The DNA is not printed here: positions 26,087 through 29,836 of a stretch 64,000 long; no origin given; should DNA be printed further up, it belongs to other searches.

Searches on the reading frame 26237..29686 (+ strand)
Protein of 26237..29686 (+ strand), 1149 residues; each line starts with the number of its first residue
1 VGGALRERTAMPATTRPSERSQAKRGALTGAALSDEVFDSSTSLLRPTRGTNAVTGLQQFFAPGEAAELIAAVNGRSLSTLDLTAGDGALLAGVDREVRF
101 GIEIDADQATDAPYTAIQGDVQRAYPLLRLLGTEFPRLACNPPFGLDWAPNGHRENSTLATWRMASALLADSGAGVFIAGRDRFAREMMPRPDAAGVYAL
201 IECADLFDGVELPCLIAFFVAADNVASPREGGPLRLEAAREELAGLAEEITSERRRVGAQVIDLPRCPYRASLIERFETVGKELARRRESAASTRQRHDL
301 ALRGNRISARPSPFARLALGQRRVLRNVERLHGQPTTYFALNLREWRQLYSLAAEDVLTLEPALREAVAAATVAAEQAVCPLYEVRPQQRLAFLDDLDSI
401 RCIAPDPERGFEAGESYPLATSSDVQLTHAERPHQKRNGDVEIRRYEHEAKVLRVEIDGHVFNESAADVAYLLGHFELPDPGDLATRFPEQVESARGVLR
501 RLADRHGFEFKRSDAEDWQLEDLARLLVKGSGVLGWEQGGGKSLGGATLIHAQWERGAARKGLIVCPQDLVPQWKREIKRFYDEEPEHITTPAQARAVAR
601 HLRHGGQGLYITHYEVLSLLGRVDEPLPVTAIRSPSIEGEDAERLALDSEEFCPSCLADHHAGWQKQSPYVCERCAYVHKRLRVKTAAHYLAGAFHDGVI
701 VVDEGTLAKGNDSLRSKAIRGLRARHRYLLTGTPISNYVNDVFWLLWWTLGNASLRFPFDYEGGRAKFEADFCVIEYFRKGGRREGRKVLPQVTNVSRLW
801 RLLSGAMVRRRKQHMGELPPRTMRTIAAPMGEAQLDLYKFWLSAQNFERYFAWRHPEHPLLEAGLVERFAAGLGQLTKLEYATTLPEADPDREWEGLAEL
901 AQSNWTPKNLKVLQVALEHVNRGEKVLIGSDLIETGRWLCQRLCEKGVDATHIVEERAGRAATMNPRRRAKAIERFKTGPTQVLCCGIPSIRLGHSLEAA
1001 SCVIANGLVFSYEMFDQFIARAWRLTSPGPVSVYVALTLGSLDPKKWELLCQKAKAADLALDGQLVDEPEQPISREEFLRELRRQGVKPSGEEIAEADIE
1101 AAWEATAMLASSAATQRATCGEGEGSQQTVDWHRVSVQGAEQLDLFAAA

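Call 62: search_protein_families(library=pfam, proteins=[window:26237-29686:+], max_evalue=0.01)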
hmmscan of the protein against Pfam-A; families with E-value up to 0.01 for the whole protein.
window:26237-29686:+ (1149 aa): 2 families
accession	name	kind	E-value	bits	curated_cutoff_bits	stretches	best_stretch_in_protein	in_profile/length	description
PF00176.29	SNF2-rel_dom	-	6.7e-22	78.4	24.9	1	531-846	19-257/290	SNF2-related domain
PF00271.37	Helicase_C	-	3.9e-06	27.5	23.5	1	912-1025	5-109/110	Helicase conserved C-terminal domain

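Call 63: search_protein_families(library=padloc, proteins=[window:26237-29686:+], max_evalue=0.001)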
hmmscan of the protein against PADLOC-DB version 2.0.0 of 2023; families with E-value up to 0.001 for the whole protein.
window:26237-29686:+ (1149 aa): 11 families
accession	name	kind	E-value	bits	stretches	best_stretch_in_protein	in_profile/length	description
PDLC02842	DpdE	-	6.7e-12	41.9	2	684-745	815-874/1176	DpdE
PDLC00633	ZorD1|ZorD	-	4.7e-11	39.5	1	699-744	564-609/908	"SWI2/SNF2 helicase, Mrr-like nuclease"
PDLC02849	DpdE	-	2.9e-10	36.9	1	682-1043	501-815/857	DpdE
PDLC00632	ZorD1|ZorD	-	7.6e-09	32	1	698-1037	739-1052/1101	"SWI2/SNF2 helicase, Mrr-like nuclease"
PDLC00629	ZorD1|ZorD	-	1.3e-06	24.6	1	698-839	628-753/1012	"SWI2/SNF2 helicase, Mrr-like nuclease"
PDLC00627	ZorD1|ZorD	-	4.9e-06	22.8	1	698-749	630-680/1006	"SWI2/SNF2 helicase, Mrr-like nuclease"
PDLC00631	ZorD1|ZorD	-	5.8e-06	22.3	1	698-839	576-701/1071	"SWI2/SNF2 helicase, Mrr-like nuclease"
PDLC02851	DpdE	-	1.7e-05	20.8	0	691-1063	710-1037/1055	DpdE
PDLC02627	DrmD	-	2.1e-05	20.9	1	695-742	412-461/748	DrmD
PDLC00630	ZorD1|ZorD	-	0.0001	19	1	697-749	290-341/817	"SWI2/SNF2 helicase, Mrr-like nuclease"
PDLC02500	BrxHI|BrxHII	-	0.00091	15.8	0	535-602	113-179/933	BrxHI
